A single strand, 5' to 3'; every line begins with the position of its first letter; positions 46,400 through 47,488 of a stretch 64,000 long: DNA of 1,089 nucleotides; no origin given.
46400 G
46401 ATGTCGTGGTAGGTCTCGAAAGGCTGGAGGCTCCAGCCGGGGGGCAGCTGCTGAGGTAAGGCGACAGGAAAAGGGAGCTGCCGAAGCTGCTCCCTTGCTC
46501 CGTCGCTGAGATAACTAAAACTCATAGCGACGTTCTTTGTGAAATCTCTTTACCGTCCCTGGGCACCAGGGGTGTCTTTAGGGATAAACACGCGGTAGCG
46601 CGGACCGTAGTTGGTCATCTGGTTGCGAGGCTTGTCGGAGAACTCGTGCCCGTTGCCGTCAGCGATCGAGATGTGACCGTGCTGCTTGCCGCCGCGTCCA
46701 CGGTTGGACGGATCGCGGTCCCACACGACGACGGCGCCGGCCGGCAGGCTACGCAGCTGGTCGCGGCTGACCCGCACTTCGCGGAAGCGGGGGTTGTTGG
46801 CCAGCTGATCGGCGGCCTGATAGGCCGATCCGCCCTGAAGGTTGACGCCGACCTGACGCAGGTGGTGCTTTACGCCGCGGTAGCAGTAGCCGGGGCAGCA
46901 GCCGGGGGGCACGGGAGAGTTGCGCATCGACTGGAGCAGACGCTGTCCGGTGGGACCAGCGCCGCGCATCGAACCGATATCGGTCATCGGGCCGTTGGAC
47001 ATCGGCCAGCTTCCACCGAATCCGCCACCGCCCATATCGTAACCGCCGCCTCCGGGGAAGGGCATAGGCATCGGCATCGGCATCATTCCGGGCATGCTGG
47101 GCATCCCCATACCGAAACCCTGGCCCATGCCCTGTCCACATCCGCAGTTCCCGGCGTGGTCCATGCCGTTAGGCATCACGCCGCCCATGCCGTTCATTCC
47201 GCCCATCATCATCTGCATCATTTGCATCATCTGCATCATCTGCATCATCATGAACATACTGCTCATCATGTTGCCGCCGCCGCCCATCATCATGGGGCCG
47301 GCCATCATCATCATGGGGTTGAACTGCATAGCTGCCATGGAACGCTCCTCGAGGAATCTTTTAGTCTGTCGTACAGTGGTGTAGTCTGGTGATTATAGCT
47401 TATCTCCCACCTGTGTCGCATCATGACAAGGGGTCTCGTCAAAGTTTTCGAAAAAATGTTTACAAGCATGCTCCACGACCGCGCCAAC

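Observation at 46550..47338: Extremely Met-rich low-complexity N-terminus fused to a Cys-rich segment and CHAP/NlpC-like C-terminal domain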

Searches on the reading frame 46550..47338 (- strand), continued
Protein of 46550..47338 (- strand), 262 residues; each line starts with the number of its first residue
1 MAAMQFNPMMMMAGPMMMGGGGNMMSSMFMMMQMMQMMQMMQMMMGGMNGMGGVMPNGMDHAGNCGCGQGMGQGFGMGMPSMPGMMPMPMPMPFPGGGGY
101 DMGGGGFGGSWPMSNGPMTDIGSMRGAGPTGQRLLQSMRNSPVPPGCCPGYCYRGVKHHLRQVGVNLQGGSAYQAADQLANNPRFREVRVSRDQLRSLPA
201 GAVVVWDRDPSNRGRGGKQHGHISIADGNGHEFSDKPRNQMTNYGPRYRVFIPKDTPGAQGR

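Call 60: search_protein_families(library=pfam, proteins=[L047:2868-5795:+, L026:6303-6635:+, L016:3580-5298:-, L022:1660-2691:-, L024:7550-8677:+, L035:6443-7552:+, L018:4884-5624:+, L016:6824-8113:+, L015:6714-8546:+], max_evalue=0.01)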
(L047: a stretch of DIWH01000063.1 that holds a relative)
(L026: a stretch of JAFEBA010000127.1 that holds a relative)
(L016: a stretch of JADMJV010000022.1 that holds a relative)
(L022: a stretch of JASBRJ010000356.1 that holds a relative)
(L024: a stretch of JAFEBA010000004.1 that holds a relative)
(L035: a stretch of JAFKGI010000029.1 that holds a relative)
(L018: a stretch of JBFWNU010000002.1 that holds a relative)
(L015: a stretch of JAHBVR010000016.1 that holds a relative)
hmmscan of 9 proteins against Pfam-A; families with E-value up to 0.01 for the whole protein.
L047:2868-5795:+ (976 aa): 4 families
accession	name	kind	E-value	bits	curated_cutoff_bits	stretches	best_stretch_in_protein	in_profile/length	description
PF02518.31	HATPase_c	-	1.1e-20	74.5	26.4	1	713-830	5-109/111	Histidine kinase-, DNA gyrase B-, and HSP90-like ATPase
PF00072.30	Response_reg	-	5.6e-20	72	30.2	1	857-968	1-110/111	Response regulator receiver domain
PF00512.31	HisKA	-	7.5e-08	32.8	26.9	1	603-664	2-62/66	His Kinase A (phospho-acceptor) domain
PF07694.17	5TM-5TMR_LYT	-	0.00083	19.4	24.6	1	50-119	16-86/169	5TMR of 5TMR-LYT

L026:6303-6635:+ (111 aa): 0 families

L016:3580-5298:- (573 aa): 2 families
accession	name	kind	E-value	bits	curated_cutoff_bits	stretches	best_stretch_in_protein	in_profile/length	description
PF03692.20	CxxCxxCC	-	1.3e-05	26.3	23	1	188-294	1-72/85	Putative zinc- or iron-chelating domain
PF19335.5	HMBD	-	0.0029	18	23.6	1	226-245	2-21/28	Heavy metal binding domain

L022:1660-2691:- (344 aa): 0 families

L024:7550-8677:+ (376 aa): 1 family
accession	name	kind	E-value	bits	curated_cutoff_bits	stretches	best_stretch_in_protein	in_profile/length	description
PF13387.12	Lnb_N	-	5.3e-10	39.6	22.2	1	116-216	53-155/175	Lnb N-terminal periplasmic domain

L035:6443-7552:+ (370 aa): 3 families
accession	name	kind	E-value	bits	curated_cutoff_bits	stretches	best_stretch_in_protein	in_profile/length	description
PF01817.26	CM_2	-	3.5e-16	59.6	27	1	19-97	1-79/80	Chorismate mutase type II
PF02153.23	PDH_N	-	1.4e-08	34.9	26.5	1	152-218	41-107/154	Prephenate dehydrogenase, nucleotide-binding domain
PF20463.3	PDH_C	-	3.1e-06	27.9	22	1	259-360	3-101/102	Prephenate dehydrogenase, dimerization domain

L018:4884-5624:+ (247 aa): 8 families
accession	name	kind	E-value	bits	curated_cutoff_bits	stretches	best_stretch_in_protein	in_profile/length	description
PF12796.13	Ank_2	-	2.8e-32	111.6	27.3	3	20-110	1-88/90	Ankyrin repeats (3 copies)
PF00023.36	Ank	-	1.4e-30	104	21.1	3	48-79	1-32/33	Ankyrin repeat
PF13637.12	Ank_4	-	1.3e-29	102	22.7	5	152-201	1-50/50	Ankyrin repeats (many copies)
PF13606.12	Ank_3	-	1.3e-26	89.8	22.3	2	48-76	1-29/30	Ankyrin repeat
PF13857.12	Ank_5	-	1.7e-23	82.9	27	4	37-89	3-56/56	Ankyrin repeats (many copies)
PF23745.1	ANK_LRRK2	-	2.4e-07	31.1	27.5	1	86-169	35-114/130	LRRK2 ANK repeat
PF24521.3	Ank_KRIT1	-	3.3e-05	24.1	80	0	15-73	17-70/149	KRIT1 ankyrin-repeats domain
PF24407.1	HTH_upst_double_PIN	-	0.0019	18.9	27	0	103-152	13-63/70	HTH_upstream_double_PIN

L016:6824-8113:+ (430 aa): 4 families
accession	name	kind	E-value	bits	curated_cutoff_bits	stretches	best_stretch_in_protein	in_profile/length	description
PF24463.1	DUF7577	-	0.0018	18.2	28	1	279-303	3-27/27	Domain of unknown function (DUF7577)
PF12773.13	DZR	-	0.0026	18.3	27.3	1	281-303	1-23/45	Double zinc ribbon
PF13240.11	Zn_Ribbon_1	-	0.0086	16.3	25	0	281-301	2-22/23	zinc-ribbon domain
PF18912.6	DZR_2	-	0.0093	16.2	27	0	280-305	9-35/56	Double zinc ribbon domain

L015:6714-8546:+ (611 aa): 4 families
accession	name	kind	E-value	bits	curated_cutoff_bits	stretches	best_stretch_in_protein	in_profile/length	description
PF24463.1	DUF7577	-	4.1e-05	23.5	28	1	442-468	1-27/27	Domain of unknown function (DUF7577)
PF13248.11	Zn_ribbon_3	-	0.00014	21.7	27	1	443-467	2-26/26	zinc-ribbon domain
PF12773.13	DZR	-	0.0006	20.4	27.3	1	446-468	1-23/45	Double zinc ribbon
PF18912.6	DZR_2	-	0.0063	16.8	27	0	444-468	8-32/56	Double zinc ribbon domain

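Call 81: find_related_loci(query=A2, collection=viral_contigs, flank=5000)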
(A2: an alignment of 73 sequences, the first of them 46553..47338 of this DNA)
Query A2 (262 aa) in viral_contigs; peptide patterns used: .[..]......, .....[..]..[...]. (x = any residue, [..] = any of these).
32 stretches matched a pattern; 1 encode a relative of the query (tblastn E <= 1e-3); 1 distinct loci.
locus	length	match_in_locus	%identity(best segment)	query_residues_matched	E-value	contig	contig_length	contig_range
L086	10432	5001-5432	36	117-254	1e-16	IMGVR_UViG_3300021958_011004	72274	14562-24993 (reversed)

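Call 82: search_protein_families(library=phrogs, proteins=[window:46553-47338:-], max_evalue=0.01)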
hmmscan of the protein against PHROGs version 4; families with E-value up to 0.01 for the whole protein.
window:46553-47338:- (262 aa): 0 families

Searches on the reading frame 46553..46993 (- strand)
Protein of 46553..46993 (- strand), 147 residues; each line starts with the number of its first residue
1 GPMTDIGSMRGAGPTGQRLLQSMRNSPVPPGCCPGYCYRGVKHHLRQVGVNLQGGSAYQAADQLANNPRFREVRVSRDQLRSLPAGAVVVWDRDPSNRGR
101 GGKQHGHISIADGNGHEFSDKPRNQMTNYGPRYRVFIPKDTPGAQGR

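Call 6: find_homologous_proteins(query=window:46553-46993:-, max_evalue=0.01)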
Query seq(147 aa) (147 aa): 162 proteins with E <= 0.01 among 200 candidates; the best 120 are listed.
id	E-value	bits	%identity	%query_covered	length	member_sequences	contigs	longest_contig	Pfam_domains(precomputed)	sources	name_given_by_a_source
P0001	1.0e-85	304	92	98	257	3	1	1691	-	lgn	-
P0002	2.5e-77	276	83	98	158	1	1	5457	-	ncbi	-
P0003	2.3e-72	260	78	96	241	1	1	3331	-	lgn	-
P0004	3.4e-69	250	76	100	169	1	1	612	-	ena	-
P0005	9.5e-52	193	70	95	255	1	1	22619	-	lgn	-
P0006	1.2e-51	193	71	94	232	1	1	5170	-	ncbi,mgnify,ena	mgnify:CR=1 FL=1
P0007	2.8e-51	192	72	90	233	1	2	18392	-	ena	-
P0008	3.5e-51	191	69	94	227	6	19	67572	-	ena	-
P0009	8.7e-51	190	71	90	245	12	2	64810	-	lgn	-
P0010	1.9e-50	189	73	84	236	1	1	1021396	-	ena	-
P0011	2.0e-50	189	69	95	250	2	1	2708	-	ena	-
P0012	1.3e-49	186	67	94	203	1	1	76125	-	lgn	-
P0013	4.5e-49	184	65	95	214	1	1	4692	-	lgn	-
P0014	5.8e-49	184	81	71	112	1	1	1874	-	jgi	jgi:hypothetical protein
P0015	1.0e-48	183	64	94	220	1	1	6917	-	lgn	-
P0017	3.1e-48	182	69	90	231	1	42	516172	-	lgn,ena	-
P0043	5.3e-33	132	53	94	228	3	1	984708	-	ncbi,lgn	ncbi:MAG: hypothetical protein AB7J86_20800 [Vulcanimicrobiota bacterium]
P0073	1.1e-28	118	57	71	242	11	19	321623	-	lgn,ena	-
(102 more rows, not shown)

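Call 19: find_encoding_contigs(protein=P0017, flank=6000, max_places=3)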
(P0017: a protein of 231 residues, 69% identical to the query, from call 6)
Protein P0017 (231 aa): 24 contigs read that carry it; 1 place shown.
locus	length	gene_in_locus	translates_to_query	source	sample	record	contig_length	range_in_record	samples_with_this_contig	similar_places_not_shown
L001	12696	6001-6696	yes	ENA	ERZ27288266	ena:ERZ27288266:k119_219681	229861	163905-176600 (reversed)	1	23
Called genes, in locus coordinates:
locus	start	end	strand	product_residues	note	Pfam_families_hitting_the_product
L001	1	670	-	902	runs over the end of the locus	-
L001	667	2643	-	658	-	-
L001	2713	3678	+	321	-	PF03372:Exo_endo_phos, PF19580:Exo_endo_phos_3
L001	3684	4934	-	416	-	-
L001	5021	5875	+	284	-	PF00182:Glyco_hydro_19 (weak)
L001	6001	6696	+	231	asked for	-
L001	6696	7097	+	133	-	-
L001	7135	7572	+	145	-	PF02590:SPOUT_MTase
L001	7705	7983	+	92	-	PF07238:PilZ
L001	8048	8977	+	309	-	PF13489:Methyltransf_23, PF13649:Methyltransf_25 (weak), PF08241:Methyltransf_11 (weak)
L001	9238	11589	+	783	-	-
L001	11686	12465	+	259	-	PF00535:Glycos_transf_2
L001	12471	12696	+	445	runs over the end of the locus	PF08241:Methyltransf_11, PF13649:Methyltransf_25, PF13847:Methyltransf_31 (faint), PF05148:Methyltransf_8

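Call 22: find_encoding_contigs(protein=P0043, flank=6000, max_places=2)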
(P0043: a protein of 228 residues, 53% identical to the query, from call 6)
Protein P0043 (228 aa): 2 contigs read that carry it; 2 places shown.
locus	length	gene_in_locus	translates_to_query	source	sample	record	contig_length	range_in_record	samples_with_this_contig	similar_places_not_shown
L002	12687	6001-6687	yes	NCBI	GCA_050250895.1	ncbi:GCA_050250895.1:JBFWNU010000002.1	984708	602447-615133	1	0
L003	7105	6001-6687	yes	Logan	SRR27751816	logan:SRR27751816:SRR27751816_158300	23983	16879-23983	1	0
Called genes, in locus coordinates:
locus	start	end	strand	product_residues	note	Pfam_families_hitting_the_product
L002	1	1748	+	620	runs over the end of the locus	PF06723:MreB_Mbl, PF14450:FtsA, PF04085:MreC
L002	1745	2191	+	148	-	-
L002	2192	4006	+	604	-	PF03717:PBP_dimer, PF00905:Transpeptidase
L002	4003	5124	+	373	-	PF01098:FTSW_RODA_SPOVE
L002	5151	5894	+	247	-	-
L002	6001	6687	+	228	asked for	-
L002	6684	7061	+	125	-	-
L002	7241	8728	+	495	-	PF00370:FGGY_N, PF02782:FGGY_C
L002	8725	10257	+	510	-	PF01266:DAO, PF12831:FAD_oxidored (faint), PF16901:DAO_C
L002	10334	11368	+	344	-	-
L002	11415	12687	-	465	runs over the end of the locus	-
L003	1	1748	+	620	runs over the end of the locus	PF06723:MreB_Mbl, PF14450:FtsA, PF04085:MreC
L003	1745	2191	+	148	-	-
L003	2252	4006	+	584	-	PF03717:PBP_dimer, PF00905:Transpeptidase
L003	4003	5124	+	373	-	PF01098:FTSW_RODA_SPOVE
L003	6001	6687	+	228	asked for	-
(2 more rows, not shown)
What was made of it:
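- One copy follows mreBCD-PBP2-rodA (call 22). The Vulcanimicrobiota copy L002/L018 lies directly after mreB-mreC-(148 aa)-PBP2-RodA (call 22).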

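Call 23: find_encoding_contigs(protein=P0073, flank=6000, max_places=2)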
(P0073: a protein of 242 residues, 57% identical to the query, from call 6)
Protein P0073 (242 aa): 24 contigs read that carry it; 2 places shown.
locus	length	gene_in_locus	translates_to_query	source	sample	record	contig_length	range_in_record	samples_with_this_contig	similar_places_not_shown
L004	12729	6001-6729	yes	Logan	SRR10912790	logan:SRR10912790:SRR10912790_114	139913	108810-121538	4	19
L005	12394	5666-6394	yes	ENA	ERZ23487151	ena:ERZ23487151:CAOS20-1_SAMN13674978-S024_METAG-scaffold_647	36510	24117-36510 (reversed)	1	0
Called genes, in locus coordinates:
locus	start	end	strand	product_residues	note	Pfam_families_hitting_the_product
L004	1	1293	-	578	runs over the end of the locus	-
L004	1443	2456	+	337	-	-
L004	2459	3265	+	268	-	PF09335:VTT_dom, PF00581:Rhodanese (weak)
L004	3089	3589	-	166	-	-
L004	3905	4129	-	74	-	-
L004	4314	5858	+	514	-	PF06414:Zeta_toxin, PF13671:AAA_33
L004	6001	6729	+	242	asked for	-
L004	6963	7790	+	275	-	-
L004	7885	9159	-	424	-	PF00082:Peptidase_S8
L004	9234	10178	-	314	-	PF00930:DPPIV_N (faint), PF23381:Beta-prop_IFT122_1st (faint), PF25174:Beta-prop_THOC3 (faint), PF26549:Tricorn_N, PF26550:Tricorn_2nd, PF26549:Tricorn_N (weak), PF07676:PD40 (weak)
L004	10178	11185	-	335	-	PF19283:APEH_N (faint), PF07676:PD40 (faint), PF00930:DPPIV_N (faint), PF10647:Gmad1 (faint), PF26550:Tricorn_2nd, PF25174:Beta-prop_THOC3 (faint), PF26549:Tricorn_N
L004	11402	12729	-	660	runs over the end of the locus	PF00912:Transgly, PF00905:Transpeptidase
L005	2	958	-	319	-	?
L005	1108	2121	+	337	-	-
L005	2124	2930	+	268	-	PF09335:VTT_dom, PF00581:Rhodanese (weak)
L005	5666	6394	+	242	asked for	-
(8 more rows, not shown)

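Call 46: search_protein_families(library=pfam, proteins=[L001:5021-5872:+], max_evalue=0.1)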
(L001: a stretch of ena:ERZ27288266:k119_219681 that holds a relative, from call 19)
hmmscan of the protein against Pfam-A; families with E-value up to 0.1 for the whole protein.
L001:5021-5872:+ (284 aa): 1 family
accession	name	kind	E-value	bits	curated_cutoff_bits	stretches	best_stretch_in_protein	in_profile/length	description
PF00182.24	Glyco_hydro_19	-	5.2e-07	30.1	25.5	1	125-227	33-144/232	Chitinase class I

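Call 75: search_dna_similar(query=window:46553-46993:-, collection=phages, mode=protein, max_evalue=0.01, max_rows=10)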
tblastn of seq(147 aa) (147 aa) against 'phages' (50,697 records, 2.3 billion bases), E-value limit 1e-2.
No match.
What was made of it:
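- On SAR endolysins: There are no phage homologues or phage context (calls 75, 81, 82).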

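Call 82: search_protein_families(library=phrogs, proteins=[L001:5021-5872:+], max_evalue=0.01)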
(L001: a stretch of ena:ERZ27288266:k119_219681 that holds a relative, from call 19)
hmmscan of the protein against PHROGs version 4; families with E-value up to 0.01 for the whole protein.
L001:5021-5872:+ (284 aa): 9 families
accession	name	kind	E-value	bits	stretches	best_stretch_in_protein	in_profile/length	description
phrog_181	-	lysis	1e-33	118.3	1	107-279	331-522/769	endolysin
phrog_29753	-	unknown function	1.4e-24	88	1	142-280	241-370/374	-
phrog_9506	-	lysis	3.3e-21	77.3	1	109-266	2-171/330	endolysin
phrog_34417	-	unknown function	3.6e-15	57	1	140-280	39-185/326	-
phrog_26317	-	unknown function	8.9e-13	49.2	1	171-266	12-98/119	-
phrog_1519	-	lysis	8.5e-12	45.9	1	117-267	211-362/502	endolysin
phrog_14712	-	moron, auxiliary metabolic gene and host takeover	1.8e-11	44.8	1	138-229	35-132/322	chitinase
phrog_317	-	lysis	7.8e-10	39.5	1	112-227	196-299/492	endolysin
phrog_3201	-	tail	3.3e-06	26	1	179-230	2103-2159/2408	tail fiber protein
